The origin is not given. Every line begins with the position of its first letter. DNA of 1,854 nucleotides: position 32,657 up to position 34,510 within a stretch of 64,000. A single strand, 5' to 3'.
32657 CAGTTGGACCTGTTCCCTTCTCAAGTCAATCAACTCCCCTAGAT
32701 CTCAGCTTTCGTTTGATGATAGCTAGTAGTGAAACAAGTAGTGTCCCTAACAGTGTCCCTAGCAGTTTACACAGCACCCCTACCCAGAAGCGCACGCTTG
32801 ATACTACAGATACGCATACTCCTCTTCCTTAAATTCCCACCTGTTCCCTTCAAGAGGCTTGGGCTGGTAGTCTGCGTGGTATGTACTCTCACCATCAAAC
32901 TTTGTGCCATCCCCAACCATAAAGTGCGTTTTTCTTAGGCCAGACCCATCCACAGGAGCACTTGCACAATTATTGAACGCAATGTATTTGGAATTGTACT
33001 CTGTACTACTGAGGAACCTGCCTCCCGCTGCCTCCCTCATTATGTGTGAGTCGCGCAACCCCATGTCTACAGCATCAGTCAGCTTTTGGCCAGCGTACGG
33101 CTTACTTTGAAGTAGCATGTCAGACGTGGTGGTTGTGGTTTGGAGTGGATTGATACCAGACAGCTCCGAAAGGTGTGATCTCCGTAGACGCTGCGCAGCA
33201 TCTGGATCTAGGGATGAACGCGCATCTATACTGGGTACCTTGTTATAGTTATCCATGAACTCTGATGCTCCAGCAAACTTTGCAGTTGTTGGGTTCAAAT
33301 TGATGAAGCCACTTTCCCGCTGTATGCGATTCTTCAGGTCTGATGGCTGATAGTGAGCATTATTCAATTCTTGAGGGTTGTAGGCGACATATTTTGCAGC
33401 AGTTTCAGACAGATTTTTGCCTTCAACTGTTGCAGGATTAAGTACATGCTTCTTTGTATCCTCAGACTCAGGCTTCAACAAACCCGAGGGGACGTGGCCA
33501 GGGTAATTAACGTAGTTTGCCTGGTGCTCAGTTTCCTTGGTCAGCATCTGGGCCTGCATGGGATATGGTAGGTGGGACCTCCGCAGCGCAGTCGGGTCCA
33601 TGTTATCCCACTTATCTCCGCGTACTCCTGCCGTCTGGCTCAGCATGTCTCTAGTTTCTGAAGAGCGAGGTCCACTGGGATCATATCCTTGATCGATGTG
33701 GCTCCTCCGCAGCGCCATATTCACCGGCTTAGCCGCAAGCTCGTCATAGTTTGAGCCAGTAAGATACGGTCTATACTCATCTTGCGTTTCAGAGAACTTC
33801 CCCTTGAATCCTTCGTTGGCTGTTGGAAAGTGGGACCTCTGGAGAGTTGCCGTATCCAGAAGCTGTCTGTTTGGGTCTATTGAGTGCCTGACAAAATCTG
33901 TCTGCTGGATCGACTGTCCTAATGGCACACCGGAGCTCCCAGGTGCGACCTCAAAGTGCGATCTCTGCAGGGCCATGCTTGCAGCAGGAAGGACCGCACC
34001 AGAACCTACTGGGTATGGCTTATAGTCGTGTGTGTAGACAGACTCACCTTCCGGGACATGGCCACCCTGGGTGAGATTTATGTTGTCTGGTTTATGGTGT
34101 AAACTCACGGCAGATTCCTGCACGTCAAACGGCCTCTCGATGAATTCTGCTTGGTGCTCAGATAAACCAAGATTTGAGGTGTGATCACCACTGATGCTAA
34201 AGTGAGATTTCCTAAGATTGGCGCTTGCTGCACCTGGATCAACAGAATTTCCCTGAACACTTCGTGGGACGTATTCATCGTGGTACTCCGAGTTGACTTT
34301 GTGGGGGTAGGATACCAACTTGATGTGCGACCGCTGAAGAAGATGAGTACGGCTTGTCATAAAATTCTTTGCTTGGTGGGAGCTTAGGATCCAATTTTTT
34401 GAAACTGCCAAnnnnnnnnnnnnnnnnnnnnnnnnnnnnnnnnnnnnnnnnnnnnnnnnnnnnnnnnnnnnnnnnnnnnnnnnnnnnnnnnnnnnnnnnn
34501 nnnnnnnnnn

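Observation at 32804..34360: Nine-fold 'L-R-R-S-H-F' plus Y-x3-Y tandem-repeat protein (possible microtubule-lattice/axonemal binder)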

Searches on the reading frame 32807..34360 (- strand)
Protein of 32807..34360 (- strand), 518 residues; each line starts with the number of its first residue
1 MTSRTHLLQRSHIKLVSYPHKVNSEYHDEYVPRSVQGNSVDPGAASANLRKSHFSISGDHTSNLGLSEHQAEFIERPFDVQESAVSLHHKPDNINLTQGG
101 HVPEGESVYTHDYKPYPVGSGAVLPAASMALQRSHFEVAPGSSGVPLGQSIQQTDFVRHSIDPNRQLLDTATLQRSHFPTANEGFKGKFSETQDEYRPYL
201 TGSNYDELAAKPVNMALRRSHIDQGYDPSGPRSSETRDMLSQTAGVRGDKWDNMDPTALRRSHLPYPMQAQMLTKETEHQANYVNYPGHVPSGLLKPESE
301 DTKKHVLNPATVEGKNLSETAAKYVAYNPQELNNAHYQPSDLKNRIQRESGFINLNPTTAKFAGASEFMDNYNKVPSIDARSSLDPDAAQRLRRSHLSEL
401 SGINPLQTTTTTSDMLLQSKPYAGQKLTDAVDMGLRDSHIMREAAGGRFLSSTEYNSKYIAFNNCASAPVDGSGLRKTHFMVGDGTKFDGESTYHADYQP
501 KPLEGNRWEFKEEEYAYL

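Call 4: search_protein_families(library=pfam, proteins=[window:32807-34360:-], max_evalue=10)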
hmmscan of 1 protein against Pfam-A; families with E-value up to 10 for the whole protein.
window:32807-34360:- (518 aa): 0 families

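Call 5: find_homologous_proteins(query=window:32807-34360:-, max_evalue=0.01)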
Query window:32807-34360:- (518 aa): 6 proteins with E <= 0.01 among 8000 candidates.
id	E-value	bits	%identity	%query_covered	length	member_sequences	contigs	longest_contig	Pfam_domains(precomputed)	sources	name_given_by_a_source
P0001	0.0e+0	1175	99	100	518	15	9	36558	-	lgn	-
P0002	0.0e+0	1064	88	100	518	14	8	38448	-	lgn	-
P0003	0.0e+0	1019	85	100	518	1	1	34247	-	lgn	-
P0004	0.0e+0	1019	85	100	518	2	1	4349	-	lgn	-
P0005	6.8e-163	561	55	100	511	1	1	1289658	-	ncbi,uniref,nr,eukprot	ncbi:hypothetical protein GMRT_12359 [Giardia muris]|uniref:Uncharacterized protein n=1 Tax=Giardia 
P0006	5.8e-118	413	43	100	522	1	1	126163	-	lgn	-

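Call 7: search_solved_structures(query=window:32807-34360:-, max_evalue=10, show_alignments=3)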
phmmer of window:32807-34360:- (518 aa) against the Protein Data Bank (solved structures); distinct sequences matched with E-value up to 10: 0.

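Call 9: search_solved_structures(query=A1, max_evalue=10, show_alignments=3)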
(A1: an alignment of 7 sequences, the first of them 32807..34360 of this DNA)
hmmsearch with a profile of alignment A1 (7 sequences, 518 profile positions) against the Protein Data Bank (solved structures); distinct sequences matched with E-value up to 10: 3.
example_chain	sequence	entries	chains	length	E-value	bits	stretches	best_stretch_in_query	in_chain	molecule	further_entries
8kcb_D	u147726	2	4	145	0.33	13.3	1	286-382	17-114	Histone H2B.10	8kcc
7miz_0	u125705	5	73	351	6.1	9.1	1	488-503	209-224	Microtubule associated protein SPM1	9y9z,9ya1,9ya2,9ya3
7tnq_0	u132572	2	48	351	6.1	9.1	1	488-503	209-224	Microtubule associated protein SPM1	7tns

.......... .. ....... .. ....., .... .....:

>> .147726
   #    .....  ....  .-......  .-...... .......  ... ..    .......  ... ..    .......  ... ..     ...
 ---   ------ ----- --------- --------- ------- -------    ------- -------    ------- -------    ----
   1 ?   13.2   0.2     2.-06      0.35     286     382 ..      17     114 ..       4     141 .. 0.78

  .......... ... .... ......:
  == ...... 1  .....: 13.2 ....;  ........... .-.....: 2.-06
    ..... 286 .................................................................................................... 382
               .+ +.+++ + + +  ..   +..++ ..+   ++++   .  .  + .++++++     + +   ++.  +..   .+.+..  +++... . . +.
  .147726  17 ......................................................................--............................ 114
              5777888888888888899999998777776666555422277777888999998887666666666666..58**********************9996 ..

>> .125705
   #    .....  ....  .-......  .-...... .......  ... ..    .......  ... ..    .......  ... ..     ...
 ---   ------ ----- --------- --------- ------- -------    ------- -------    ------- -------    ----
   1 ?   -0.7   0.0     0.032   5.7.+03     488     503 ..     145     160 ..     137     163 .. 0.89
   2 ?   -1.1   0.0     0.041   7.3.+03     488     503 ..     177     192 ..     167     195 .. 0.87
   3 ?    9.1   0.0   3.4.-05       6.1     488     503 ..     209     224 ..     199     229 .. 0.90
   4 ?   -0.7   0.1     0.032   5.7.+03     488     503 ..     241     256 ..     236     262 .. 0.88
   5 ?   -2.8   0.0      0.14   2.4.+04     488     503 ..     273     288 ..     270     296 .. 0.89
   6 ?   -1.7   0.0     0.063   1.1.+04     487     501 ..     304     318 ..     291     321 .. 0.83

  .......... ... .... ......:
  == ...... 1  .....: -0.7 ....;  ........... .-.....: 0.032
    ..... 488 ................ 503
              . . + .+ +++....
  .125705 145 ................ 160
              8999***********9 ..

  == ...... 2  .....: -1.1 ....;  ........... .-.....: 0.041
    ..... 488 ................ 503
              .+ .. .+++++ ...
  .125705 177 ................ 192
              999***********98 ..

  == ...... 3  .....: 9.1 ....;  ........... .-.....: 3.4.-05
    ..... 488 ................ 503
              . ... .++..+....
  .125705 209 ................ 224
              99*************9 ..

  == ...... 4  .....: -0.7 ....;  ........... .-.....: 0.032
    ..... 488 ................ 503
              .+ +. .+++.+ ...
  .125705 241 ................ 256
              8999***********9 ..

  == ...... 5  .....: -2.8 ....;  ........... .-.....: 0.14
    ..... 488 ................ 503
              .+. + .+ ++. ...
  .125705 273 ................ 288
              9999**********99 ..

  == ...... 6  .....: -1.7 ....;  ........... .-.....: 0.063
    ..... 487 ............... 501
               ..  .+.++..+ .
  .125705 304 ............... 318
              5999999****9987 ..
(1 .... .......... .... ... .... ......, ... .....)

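Call 26: search_protein_representatives(alignment_id=A1)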
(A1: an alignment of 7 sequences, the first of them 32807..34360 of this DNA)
Query: 7 sequences, 518 profile positions. Proteins with E-value up to 0.001 (for the whole library): 18; up to 1e-10: 11; up to 1e-30: 4. The best 18 are listed.
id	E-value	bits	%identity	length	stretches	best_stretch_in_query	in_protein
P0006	1.7e-262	888.7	-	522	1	1-518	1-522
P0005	2.9e-262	887.9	-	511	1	1-518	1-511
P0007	6.0e-95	335.8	-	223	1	18-188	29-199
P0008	8.9e-37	143.9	-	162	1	369-483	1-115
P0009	2.6e-30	122.6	-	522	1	5-499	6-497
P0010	1.0e-20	90.9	-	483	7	27-164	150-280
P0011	2.7e-15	73.0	-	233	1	7-206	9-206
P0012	4.2e-15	72.4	-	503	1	6-489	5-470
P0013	2.6e-14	69.8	-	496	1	44-491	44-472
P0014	1.8e-11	60.4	-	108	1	24-121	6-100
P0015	2.9e-11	59.7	-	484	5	365-503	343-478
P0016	5.6e-09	52.2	-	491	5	370-504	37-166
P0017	2.2e-07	46.9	-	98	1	4-95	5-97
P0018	2.0e-06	43.7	-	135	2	472-518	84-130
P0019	2.5e-05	40.1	-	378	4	23-188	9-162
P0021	6.9e-05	38.7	-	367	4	374-505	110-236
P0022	1.0e-04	38.1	-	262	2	364-503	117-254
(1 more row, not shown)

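Call 29: search_protein_families(library=pfam, proteins=[P0009, P0010, P0012, P0013, P0015, P0016, P0019, P0021, P0022, P0011], max_evalue=1)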
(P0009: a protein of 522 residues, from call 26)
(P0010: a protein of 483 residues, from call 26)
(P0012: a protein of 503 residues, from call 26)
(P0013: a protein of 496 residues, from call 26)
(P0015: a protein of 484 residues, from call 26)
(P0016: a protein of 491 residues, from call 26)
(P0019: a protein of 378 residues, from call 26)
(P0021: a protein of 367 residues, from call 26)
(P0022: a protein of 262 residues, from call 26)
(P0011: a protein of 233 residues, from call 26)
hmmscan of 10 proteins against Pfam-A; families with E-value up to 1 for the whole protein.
P0009 (522 aa): 2 families
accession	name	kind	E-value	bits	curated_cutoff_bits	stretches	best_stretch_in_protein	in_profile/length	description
PF14596.11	STAT6_C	-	0.042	14.3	25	0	157-229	17-86/193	STAT6 C-terminal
PF17868.7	AAA_lid_8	-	0.14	12.4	22.8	0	385-408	37-60/72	AAA lid domain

P0010 (483 aa): 0 families

P0012 (503 aa): 2 families
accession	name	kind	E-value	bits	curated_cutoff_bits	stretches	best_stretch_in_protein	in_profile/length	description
PF05812.17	Herpes_BLRF2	-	0.0011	19.5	25.8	1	359-427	10-77/119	Herpesvirus BLRF2 protein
PF22819.2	TcaA_5th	-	0.056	14.2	23.6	1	317-369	20-72/115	TcaA protein NTF2-like domain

P0013 (496 aa): 0 families

P0015 (484 aa): 0 families

P0016 (491 aa): 0 families

P0019 (378 aa): 0 families

P0021 (367 aa): 0 families

P0022 (262 aa): 2 families
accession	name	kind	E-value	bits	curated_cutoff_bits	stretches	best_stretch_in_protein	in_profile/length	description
PF24619.1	Ig_SibA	-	0.014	15.8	27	1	160-223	63-128/135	SibA-like, immunoglobulin-like domain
PF06788.19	UPF0257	-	0.094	12.9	25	1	17-55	145-183/236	Uncharacterised protein family (UPF0257)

P0011 (233 aa): 1 family
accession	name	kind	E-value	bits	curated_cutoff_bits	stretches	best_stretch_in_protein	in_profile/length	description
PF25438.1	DUF7896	-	0.24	12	25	0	47-83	41-73/83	Domain of unknown function (DUF7896)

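Call 30: list_cluster_members(proteins=[P0009, P0010, P0012, P0013, P0015, P0016, P0021, P0006, P0001, P0022])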
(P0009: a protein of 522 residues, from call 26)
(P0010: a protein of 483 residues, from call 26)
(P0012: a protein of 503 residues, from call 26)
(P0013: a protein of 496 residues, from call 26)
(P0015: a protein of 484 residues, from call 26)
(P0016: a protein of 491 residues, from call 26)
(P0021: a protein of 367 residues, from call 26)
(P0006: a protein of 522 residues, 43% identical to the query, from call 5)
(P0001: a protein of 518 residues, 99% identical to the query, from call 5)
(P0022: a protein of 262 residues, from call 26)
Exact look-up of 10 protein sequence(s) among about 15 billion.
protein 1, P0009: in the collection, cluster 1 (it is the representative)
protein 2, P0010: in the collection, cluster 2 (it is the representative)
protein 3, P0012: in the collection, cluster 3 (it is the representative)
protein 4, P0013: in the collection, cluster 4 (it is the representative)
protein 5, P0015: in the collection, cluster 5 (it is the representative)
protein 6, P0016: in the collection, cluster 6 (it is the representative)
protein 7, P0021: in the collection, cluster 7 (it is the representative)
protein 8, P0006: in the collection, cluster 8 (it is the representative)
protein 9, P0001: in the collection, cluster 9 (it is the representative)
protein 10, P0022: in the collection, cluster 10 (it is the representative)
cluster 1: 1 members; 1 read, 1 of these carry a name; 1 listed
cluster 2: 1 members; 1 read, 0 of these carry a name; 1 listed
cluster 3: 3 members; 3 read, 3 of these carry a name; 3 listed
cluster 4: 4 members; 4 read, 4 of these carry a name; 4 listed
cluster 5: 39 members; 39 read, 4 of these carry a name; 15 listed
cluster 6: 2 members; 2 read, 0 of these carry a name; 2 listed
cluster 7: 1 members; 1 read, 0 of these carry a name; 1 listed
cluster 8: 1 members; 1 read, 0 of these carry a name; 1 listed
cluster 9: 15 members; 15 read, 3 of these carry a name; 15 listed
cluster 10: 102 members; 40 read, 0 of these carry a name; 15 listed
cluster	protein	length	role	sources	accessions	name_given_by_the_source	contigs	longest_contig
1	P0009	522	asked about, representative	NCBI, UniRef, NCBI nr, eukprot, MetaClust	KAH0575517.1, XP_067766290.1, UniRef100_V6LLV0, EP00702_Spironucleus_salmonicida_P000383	hypothetical protein SS50377_23151 [Spironucleus salmonicida] | Uncharacterized protein n=1 Tax=Spironucleus salmonicida TaxID=348837 RepID=V6LLV0_9EUKA | EST41674.1 hypothetical protein SS50377_18762 [Spironucleus salmonicida]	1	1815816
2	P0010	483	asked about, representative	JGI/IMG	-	-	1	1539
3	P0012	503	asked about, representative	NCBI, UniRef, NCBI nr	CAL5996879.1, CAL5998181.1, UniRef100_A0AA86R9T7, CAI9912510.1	Conserved_hypothetical protein [Hexamita inflata] | Uncharacterized protein n=1 Tax=Hexamita inflata TaxID=28002 RepID=A0AA86R9T7_9EUKA | Conserved hypothetical protein [Hexamita inflata]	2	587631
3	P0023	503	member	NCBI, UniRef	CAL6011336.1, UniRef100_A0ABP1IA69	Conserved_hypothetical protein [Hexamita inflata] | Uncharacterized protein n=1 Tax=Hexamita inflata TaxID=28002 RepID=A0ABP1IA69_9EUKA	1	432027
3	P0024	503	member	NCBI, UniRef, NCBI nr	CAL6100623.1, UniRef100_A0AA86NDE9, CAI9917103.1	Conserved_hypothetical protein [Hexamita inflata] | Uncharacterized protein n=1 Tax=Hexamita inflata TaxID=28002 RepID=A0AA86NDE9_9EUKA | Conserved hypothetical protein [Hexamita inflata]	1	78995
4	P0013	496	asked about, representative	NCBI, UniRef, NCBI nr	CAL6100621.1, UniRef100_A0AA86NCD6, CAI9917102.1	Conserved_hypothetical protein [Hexamita inflata] | Uncharacterized protein n=1 Tax=Hexamita inflata TaxID=28002 RepID=A0AA86NCD6_9EUKA | Conserved hypothetical protein [Hexamita inflata]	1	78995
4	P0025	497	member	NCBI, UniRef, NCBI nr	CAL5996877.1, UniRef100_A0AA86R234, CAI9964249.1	Conserved_hypothetical protein [Hexamita inflata] | Uncharacterized protein n=1 Tax=Hexamita inflata TaxID=28002 RepID=A0AA86R234_9EUKA | Conserved hypothetical protein [Hexamita inflata]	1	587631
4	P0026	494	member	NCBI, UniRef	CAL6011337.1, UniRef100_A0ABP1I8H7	Conserved_hypothetical protein [Hexamita inflata] | Uncharacterized protein n=1 Tax=Hexamita inflata TaxID=28002 RepID=A0ABP1I8H7_9EUKA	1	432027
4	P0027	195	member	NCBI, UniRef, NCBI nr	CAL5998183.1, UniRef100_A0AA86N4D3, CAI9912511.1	Conserved_hypothetical protein [Hexamita inflata] | Uncharacterized protein n=1 Tax=Hexamita inflata TaxID=28002 RepID=A0AA86N4D3_9EUKA | Conserved hypothetical protein [Hexamita inflata]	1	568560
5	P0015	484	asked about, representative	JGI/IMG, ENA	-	hypothetical protein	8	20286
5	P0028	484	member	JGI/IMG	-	hypothetical protein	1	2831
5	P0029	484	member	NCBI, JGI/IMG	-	hypothetical protein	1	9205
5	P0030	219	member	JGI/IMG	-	hypothetical protein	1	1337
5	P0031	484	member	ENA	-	-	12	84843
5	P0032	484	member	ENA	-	-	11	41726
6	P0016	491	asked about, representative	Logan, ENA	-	-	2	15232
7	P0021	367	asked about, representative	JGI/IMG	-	-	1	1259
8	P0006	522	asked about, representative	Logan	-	-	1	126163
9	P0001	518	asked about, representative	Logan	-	-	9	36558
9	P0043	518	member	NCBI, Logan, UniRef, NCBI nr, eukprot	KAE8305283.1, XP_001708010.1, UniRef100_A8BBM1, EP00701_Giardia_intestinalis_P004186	hypothetical protein GL50803_006709 [Giardia duodenalis] | Uncharacterized protein n=1 Tax=Giardia intestinalis (strain ATCC 50803 / WB clone C6) ... | hypothetical protein GL50803_006709 [Giardia intestinalis]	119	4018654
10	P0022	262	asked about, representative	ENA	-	-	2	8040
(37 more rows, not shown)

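Call 50: find_homologous_proteins(query=A5, max_evalue=0.001)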
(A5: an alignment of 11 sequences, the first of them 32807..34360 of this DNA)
Query A5 (11 sequences) (518 aa, profile of the alignment): 9 proteins with E <= 0.001 among 8000 candidates.
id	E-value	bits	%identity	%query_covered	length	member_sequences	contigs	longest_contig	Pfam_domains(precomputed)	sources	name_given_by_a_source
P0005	6.0e-187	641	55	100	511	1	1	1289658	-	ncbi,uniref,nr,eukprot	ncbi:hypothetical protein GMRT_12359 [Giardia muris]|uniref:Uncharacterized protein n=1 Tax=Giardia 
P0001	2.2e-181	622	99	100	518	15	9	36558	-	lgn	-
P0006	4.5e-179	615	43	100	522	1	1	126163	-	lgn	-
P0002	9.3e-169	581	88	100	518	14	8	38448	-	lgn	-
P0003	1.0e-165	571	85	100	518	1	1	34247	-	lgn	-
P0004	1.7e-165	570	85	100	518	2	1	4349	-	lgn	-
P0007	6.0e-50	189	100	33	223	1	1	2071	-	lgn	-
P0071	3.0e-33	134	24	31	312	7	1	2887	-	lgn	-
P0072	1.5e-18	85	30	12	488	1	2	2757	-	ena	-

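Call 64: predict_structure(alignment_id=A5)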
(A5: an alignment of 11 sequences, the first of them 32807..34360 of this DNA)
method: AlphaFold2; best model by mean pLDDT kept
length: 518 residues; sequences in the alignment: 11
mean_pLDDT: 42.4   pTM: 0.13
mean pLDDT of the five models: 42.4, 40.0, 36.4, 34.8, 31.7
residues with pLDDT >= 90: 0; 70-90: 0; 50-70: 68; < 50: 450
segments of 3 or more residues with pLDDT < 50: 1-18, 20-90, 92-101, 104-114, 116-139, 141-162, 164-201, 214-234, 239-287, 289-291, 293-313, 315-317, 333-339, 341-376, 379-382, 396-409, 423-429, 432-495, 497-518
pLDDT, mean of each block of 10 residues (from residue 1): 38 38 38 38 43 39 38 41 40 40 43 44 32 35 38 40 45 44 38 44 55 45 37 47 42 41 41 39 46 45 41 48 53 48 43 37 42 47 54 47 39 56 47 46 35 43 42 39 39 45 41 39
secondary structure, 60 per line:
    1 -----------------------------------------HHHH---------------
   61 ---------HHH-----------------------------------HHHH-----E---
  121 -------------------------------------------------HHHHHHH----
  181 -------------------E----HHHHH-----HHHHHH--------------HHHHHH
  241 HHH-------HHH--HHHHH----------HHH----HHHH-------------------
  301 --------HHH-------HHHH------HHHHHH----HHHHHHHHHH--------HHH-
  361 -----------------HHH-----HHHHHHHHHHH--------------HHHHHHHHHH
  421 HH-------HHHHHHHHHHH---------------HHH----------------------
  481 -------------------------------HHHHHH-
elements in order: H42-45 H108-111 H170-176 H205-209 H215-220 H235-243 H256-260 H278-281 H319-322 H329-334 H339-348 H386-396 H411-422 H430-440 H512-517

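Call 66: find_encoding_contigs(protein=P0015, max_places=3, flank=6000)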
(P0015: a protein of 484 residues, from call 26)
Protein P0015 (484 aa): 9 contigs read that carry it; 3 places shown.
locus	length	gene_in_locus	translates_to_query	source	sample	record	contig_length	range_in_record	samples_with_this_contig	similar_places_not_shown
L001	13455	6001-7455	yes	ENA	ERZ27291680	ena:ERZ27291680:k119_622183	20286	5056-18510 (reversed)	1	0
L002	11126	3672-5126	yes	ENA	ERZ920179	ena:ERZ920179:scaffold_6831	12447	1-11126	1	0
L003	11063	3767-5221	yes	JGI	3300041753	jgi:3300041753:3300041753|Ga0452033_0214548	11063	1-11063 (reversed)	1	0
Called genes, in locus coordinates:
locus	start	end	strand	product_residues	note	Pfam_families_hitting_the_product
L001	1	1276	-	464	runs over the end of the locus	PF00643:zf-B_box (weak), PF25173:Beta-prop_WDR3_1st (weak), PF25174:Beta-prop_THOC3 (weak)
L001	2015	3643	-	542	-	PF03031:NIF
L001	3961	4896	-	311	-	PF05605:zf-Di19 (faint), PF12171:zf-C2H2_jaz (faint), PF13465:zf-H2C2_2 (faint), PF00096:zf-C2H2 (faint), PF13894:zf-C2H2_4 (faint), PF22995:C2CH-3rd_BIRD-IDD (faint), PF26218:zf_C2H2_ZNF292 (faint)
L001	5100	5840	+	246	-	-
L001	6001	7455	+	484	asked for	-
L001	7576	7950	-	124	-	-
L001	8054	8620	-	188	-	-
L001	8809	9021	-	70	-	-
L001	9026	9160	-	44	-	-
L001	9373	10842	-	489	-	PF00069:Pkinase, PF07714:PK_Tyr_Ser-Thr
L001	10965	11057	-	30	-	-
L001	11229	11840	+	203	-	-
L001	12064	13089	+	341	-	PF00069:Pkinase, PF07714:PK_Tyr_Ser-Thr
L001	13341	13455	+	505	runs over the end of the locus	-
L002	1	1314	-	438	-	?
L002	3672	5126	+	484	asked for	-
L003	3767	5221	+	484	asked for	-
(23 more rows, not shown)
